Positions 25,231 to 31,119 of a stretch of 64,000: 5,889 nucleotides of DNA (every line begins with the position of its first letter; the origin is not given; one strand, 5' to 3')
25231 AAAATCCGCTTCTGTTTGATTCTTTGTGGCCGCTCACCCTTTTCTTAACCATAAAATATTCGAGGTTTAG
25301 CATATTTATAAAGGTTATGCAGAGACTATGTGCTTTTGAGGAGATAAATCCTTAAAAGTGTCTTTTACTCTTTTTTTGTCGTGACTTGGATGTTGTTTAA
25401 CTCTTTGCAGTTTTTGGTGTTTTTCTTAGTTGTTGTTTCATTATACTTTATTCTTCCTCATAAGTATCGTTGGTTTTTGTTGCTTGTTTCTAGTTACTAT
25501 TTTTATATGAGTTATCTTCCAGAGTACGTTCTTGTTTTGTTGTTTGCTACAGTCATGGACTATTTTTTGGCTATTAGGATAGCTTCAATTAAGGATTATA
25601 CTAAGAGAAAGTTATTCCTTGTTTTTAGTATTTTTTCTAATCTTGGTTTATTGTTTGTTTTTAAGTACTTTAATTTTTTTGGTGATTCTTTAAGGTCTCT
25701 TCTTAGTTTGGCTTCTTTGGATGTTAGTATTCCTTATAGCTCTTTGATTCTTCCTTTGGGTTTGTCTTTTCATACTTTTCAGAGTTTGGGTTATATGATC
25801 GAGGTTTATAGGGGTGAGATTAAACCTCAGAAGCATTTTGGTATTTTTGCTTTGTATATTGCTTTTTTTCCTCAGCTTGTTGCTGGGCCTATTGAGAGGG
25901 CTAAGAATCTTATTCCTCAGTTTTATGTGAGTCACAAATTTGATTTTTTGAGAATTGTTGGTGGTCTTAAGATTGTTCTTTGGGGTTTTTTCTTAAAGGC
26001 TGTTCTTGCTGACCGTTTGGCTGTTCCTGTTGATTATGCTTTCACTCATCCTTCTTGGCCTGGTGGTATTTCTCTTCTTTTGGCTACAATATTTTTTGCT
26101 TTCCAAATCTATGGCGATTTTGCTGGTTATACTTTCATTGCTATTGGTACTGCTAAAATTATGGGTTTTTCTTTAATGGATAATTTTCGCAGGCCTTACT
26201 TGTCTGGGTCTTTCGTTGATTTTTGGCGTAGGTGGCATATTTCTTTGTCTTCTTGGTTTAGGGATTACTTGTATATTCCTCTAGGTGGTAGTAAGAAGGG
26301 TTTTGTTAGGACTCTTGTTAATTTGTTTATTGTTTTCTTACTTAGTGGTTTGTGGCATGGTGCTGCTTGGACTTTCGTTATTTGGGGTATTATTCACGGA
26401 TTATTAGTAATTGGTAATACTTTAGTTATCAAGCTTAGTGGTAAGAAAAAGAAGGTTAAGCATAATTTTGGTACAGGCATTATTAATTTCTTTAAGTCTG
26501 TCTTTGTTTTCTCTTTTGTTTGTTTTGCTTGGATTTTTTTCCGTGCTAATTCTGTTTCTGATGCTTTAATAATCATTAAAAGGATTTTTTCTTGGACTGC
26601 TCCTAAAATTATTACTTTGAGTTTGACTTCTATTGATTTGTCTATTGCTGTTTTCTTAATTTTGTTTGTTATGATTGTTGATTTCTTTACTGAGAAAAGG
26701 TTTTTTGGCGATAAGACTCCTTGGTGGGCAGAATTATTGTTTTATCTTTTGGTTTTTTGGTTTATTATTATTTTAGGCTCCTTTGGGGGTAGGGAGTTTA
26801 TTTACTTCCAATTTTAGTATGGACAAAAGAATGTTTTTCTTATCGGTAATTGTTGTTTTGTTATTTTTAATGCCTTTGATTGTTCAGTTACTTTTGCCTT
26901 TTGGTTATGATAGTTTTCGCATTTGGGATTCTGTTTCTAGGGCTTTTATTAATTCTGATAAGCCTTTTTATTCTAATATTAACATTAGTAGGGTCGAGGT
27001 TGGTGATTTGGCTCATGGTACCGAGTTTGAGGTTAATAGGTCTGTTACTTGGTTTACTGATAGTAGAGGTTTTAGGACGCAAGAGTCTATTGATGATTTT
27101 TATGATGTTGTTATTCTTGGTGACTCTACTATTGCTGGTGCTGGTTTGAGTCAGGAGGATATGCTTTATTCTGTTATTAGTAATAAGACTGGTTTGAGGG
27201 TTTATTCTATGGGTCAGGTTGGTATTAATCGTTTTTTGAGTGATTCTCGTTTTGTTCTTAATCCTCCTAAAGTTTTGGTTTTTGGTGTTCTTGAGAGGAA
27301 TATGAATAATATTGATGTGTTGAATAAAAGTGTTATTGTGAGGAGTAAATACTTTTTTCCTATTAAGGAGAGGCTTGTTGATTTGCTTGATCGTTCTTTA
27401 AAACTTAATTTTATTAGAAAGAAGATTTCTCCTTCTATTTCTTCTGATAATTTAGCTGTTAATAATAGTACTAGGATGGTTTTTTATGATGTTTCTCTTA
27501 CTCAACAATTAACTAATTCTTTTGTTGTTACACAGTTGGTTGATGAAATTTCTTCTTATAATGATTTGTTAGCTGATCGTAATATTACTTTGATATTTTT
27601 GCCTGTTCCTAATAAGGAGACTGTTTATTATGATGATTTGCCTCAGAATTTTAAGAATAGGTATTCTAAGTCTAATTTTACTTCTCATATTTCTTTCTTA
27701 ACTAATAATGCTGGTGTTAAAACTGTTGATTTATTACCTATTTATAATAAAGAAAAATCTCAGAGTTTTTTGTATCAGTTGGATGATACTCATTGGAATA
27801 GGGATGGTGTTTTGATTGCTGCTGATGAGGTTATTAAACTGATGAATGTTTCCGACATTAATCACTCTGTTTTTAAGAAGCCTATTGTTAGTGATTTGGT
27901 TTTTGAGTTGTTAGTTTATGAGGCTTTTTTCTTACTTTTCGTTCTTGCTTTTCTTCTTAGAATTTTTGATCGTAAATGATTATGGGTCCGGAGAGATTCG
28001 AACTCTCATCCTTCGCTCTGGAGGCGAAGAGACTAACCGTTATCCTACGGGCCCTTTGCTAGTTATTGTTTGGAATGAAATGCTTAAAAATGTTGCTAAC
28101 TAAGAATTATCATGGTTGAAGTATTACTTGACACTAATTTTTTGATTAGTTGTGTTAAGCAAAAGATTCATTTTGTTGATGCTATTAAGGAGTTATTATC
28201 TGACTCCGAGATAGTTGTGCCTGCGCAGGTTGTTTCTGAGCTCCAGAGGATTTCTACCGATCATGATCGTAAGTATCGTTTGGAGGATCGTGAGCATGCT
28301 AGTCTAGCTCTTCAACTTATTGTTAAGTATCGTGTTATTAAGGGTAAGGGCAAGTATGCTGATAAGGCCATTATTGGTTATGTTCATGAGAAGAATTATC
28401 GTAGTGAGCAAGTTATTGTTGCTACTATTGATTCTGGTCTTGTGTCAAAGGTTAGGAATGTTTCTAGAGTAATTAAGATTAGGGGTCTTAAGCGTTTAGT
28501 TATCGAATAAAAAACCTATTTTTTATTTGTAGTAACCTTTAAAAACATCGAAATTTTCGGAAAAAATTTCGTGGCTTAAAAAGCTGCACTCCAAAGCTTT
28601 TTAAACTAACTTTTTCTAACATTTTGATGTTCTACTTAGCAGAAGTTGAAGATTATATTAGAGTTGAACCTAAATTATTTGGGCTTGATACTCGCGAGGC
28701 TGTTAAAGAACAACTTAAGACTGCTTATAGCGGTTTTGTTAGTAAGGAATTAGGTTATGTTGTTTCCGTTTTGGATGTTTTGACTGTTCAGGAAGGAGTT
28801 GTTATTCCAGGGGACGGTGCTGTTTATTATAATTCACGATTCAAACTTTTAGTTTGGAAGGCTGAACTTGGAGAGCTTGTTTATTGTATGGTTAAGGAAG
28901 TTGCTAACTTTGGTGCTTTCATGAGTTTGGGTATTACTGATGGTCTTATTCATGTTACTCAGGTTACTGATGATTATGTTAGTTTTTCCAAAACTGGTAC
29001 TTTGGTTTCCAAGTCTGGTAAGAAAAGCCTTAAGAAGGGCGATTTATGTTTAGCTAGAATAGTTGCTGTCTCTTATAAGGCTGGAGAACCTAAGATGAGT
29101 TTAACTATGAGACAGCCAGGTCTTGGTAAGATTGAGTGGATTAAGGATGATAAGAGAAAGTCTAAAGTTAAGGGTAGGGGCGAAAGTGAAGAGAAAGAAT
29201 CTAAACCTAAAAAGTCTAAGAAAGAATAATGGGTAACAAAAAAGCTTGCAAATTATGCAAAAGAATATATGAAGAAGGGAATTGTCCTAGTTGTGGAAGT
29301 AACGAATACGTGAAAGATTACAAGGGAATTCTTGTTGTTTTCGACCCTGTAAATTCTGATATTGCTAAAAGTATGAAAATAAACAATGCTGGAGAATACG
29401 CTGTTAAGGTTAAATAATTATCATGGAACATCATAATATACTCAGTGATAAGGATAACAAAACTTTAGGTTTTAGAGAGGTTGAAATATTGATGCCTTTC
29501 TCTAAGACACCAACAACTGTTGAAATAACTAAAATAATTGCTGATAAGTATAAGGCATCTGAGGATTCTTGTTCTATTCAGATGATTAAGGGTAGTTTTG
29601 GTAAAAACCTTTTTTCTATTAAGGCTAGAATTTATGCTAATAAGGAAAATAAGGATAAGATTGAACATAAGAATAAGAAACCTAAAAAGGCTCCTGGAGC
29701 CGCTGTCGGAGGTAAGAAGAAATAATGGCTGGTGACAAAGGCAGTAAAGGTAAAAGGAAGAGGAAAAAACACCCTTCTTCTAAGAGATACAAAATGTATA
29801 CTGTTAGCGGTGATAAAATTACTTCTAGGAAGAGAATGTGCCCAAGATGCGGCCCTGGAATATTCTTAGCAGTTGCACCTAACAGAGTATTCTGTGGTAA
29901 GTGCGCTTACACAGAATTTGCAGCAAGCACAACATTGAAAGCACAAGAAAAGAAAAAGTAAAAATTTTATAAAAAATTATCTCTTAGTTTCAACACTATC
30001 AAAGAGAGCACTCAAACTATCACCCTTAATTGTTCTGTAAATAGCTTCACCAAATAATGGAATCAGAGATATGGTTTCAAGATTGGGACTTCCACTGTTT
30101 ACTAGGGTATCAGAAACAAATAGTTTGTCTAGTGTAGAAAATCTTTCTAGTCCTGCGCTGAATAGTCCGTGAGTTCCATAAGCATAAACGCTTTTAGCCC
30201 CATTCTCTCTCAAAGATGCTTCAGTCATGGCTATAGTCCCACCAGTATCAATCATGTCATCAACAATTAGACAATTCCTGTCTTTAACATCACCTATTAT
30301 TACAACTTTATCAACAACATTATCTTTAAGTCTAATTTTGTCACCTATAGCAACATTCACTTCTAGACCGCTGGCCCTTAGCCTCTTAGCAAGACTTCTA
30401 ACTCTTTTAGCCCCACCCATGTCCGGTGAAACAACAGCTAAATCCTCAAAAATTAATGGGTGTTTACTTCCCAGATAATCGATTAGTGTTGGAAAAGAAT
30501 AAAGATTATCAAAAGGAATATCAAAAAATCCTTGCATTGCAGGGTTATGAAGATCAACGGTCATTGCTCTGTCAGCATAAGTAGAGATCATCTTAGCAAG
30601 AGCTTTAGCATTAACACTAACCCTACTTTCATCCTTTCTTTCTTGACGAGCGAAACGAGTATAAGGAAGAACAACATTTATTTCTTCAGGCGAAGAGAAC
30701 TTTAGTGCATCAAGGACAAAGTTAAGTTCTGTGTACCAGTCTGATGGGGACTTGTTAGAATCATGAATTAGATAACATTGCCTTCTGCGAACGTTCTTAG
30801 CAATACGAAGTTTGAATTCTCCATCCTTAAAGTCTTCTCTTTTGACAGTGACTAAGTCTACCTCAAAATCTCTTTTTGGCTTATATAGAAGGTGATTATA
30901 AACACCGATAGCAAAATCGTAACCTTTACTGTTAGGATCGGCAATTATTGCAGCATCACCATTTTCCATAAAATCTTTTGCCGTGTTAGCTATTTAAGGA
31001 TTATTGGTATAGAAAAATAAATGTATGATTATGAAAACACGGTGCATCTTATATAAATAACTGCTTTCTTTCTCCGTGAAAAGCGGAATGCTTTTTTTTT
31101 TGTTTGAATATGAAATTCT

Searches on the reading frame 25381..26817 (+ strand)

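Call 76: search_protein_families(library=pfam, proteins=[window:25381-26817:+], max_evalue=0.00001)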
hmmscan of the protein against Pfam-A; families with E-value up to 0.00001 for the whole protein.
window:25381-26817:+ (478 aa): 2 families
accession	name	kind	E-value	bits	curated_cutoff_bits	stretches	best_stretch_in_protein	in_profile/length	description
PF03062.24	MBOAT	-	9.8e-28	97.8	27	1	156-383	84-331/337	MBOAT, membrane-bound O-acyltransferase family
PF13813.11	MBOAT_2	-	7.2e-06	26.6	25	0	268-329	4-67/85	Membrane bound O-acyl transferase family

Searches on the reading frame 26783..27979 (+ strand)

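Call 75: search_protein_families(library=pfam, proteins=[window:26783-27979:+], max_evalue=0.00001)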
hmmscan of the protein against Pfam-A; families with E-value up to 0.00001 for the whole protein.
window:26783-27979:+ (398 aa): 1 family
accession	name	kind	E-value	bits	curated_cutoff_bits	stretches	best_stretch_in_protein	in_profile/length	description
PF16822.11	ALGX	-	1.7e-14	54.6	26.5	1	246-355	22-131/268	SGNH hydrolase-like domain, acetyltransferase AlgX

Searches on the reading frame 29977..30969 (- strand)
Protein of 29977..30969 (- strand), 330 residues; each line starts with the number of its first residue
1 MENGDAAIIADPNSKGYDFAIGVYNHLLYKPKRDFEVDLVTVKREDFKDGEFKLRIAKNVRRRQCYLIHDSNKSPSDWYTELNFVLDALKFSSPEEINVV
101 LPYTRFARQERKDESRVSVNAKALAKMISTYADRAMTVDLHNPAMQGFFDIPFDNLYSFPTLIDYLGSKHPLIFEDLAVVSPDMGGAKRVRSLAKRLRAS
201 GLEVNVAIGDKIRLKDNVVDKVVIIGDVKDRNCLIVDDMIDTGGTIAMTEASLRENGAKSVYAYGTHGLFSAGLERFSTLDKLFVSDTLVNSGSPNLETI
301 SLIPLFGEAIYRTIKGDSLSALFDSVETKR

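Call 10: find_encoding_contigs(protein=window:29977-30969:-, flank=3000, max_places=6)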
Protein window:29977-30969:- (330 aa): 6 contigs read that carry it; 3 places shown.
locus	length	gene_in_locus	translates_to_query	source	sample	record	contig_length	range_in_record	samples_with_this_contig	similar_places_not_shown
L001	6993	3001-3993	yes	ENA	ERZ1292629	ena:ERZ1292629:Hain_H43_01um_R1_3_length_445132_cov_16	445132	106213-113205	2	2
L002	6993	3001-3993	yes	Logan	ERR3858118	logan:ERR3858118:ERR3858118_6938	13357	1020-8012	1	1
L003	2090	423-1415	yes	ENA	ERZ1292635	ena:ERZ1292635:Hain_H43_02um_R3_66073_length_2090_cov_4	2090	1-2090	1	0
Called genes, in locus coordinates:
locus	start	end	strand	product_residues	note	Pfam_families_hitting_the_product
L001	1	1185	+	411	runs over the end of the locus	PF01409:tRNA-synt_2d, PF13393:tRNA-synt_His, PF00152:tRNA-synt_2 (weak), PF03129:HGTP_anticodon (weak)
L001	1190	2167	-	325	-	PF02616:SMC_ScpA (weak)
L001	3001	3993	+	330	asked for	PF13793:Pribosyltran_N, PF00156:Pribosyltran, PF14572:Pribosyl_synth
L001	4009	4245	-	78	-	PF01599:Ribosomal_S27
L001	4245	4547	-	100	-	PF01282:Ribosomal_S24e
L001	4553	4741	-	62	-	PF06093:Spt4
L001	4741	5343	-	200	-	PF03876:SHS2_Rpb7-N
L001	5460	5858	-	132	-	PF01850:PIN (faint), PF13638:PIN_4 (faint), PF18477:PIN_9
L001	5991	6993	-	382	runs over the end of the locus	PF16822:ALGX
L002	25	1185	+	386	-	PF01409:tRNA-synt_2d, PF13393:tRNA-synt_His, PF00152:tRNA-synt_2 (weak), PF03129:HGTP_anticodon (weak)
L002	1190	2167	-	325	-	PF02616:SMC_ScpA (weak)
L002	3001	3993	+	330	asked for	PF13793:Pribosyltran_N, PF00156:Pribosyltran, PF14572:Pribosyl_synth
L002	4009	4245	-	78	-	PF01599:Ribosomal_S27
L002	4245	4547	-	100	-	PF01282:Ribosomal_S24e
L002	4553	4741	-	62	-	PF06093:Spt4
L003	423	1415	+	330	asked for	PF13793:Pribosyltran_N, PF00156:Pribosyltran, PF14572:Pribosyl_synth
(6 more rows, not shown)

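Call 12: find_related_loci(query=window:29977-30969:-, collection=genome_contigs, flank=6000)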
Query window:29977-30969:- (330 aa) in genome_contigs; peptide patterns used: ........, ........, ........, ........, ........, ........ (x = any residue, [..] = any of these).
332 stretches matched a pattern; 278 encode a relative of the query (tblastn E <= 1e-3); the best 80 are kept; 80 distinct loci.
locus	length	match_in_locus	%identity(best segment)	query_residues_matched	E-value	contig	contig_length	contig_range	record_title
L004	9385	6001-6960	59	8-327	2e-129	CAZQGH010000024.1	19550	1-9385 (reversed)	MAG TPA_asm: Candidatus Woesearchaeota archaeon isolate SRP141376_co1_236 genome assembly, contig: NODE_5903_length_1955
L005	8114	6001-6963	41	1-323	2e-77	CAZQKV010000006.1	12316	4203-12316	MAG TPA_asm: Candidatus Woesearchaeota archaeon isolate binchicken_co89_660 genome assembly, contig: NODE_10056_length_1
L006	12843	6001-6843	42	43-323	1e-63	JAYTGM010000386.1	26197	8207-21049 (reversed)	MAG: Terriglobia bacterium isolate GFS_2330 GFS_2330_385, whole genome shotgun sequence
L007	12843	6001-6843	42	43-323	2e-63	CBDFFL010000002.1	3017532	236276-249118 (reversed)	MAG: Bryobacteraceae bacterium isolate 2474eac2-6c5e-401b-a239-edba537ed269 genome assembly, contig: contig_2, whole gen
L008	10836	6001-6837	43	45-323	5e-63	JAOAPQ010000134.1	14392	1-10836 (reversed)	MAG: Bryobacterales bacterium isolate RYN_18 scaffold_1138416, whole genome shotgun sequence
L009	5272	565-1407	42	43-323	1e-62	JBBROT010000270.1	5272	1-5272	MAG: Bryobacterales bacterium isolate La1_metabat2.331 LA1C_B2.331_k141_2207193L_5272_cov_10.0000, whole genome shotgun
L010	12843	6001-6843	42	43-323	2e-62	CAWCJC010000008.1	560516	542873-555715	MAG: Bryobacterales bacterium isolate MFD04580.bin.1.41 genome assembly, contig: contig_27168, whole genome shotgun sequ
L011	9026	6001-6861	40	37-323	5e-61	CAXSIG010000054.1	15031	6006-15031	MAG: uncultured Bryobacteraceae bacterium isolate private_X5_metawrap_bin.3 genome assembly, contig: private_X5_metawrap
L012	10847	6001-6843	42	43-323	5e-61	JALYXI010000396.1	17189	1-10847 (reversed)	MAG: Acidobacteriota bacterium isolate KAP bin9 SD1490-92_k127_1187858, whole genome shotgun sequence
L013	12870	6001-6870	39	34-323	4e-60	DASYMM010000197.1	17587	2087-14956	MAG TPA_asm: Pyrinomonadaceae bacterium isolate SMAG_U4375 k141_2607226, whole genome shotgun sequence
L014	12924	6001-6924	38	19-323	7e-60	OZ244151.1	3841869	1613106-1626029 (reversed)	MAG: Aridibacter sp. isolate 9cf8b76b-b0c0-4865-9969-e9a003e0018b genome assembly, chromosome: 1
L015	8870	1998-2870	39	33-323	1e-59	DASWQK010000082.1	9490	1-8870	MAG TPA_asm: Pyrinomonadaceae bacterium isolate SMAG_U3492 k141_1200833, whole genome shotgun sequence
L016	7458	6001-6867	41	35-323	1e-59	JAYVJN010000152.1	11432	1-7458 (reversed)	MAG: Acidobacteriota bacterium isolate GL53_Down_metabat_36 GL53_Down_metabat_36_151, whole genome shotgun sequence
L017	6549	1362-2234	39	33-323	1e-59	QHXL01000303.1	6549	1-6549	MAG: Acidobacteria bacterium isolate gp4 AA21 14_0903_02_30cm_scaffold_20527_curated, whole genome shotgun sequence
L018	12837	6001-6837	40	45-323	1e-59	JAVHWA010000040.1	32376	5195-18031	MAG: Acidobacteriota bacterium isolate BP_23 scaffold_2825302, whole genome shotgun sequence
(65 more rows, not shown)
